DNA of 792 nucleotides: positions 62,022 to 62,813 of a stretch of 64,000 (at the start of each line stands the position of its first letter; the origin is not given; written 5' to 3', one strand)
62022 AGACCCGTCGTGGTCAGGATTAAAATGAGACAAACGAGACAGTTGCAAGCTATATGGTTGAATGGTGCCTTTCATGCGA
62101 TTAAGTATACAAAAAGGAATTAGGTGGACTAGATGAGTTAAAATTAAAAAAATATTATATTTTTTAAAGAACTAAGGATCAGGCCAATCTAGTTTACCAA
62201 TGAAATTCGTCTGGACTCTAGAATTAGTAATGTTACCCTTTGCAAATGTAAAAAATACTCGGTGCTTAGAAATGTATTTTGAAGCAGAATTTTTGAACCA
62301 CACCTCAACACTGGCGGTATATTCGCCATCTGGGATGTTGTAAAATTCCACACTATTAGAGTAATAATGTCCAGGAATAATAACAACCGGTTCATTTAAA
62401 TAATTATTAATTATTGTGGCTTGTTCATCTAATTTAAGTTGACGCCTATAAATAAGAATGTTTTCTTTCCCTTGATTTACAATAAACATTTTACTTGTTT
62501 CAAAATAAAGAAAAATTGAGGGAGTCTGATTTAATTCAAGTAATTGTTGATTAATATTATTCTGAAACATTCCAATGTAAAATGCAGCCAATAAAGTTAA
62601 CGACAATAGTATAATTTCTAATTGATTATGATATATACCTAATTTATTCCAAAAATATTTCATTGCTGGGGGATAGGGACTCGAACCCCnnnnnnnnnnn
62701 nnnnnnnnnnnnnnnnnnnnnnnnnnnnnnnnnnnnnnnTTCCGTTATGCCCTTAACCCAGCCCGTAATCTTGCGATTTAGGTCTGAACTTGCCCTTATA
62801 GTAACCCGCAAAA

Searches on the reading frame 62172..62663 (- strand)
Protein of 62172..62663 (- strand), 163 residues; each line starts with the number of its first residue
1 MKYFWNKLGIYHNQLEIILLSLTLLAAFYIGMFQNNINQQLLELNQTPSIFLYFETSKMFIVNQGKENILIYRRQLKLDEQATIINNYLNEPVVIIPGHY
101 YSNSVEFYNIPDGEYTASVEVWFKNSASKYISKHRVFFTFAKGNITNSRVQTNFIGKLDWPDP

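Call 48: find_encoding_contigs(protein=window:62172-62663:-, flank=10000, max_places=2)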
Protein window:62172-62663:- (163 aa): 4 contigs read that carry it; 2 places shown.
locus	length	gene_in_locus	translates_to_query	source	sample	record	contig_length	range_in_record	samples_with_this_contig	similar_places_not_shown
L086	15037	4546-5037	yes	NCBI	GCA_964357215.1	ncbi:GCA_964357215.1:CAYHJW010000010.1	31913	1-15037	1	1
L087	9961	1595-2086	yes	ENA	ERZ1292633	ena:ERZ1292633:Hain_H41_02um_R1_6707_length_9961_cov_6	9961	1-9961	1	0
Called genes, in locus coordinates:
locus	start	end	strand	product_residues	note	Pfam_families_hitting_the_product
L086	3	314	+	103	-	?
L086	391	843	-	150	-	PF10604:Polyketide_cyc2 (faint), PF08327:AHSA1 (faint)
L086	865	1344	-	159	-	-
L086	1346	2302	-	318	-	PF01933:CofD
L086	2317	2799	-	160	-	PF06983:3-dmu-9_3-mt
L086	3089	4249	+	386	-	PF00180:Iso_dh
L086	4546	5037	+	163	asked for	-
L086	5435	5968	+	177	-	-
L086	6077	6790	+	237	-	-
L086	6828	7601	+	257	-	-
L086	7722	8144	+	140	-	-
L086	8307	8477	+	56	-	-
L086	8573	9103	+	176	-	-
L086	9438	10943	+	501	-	-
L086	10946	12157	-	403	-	PF00070:Pyr_redox (faint), PF07992:Pyr_redox_2, PF13454:NAD_binding_9 (faint), PF13738:Pyr_redox_3 (weak), PF22366:NDH2_C (weak)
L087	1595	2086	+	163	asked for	-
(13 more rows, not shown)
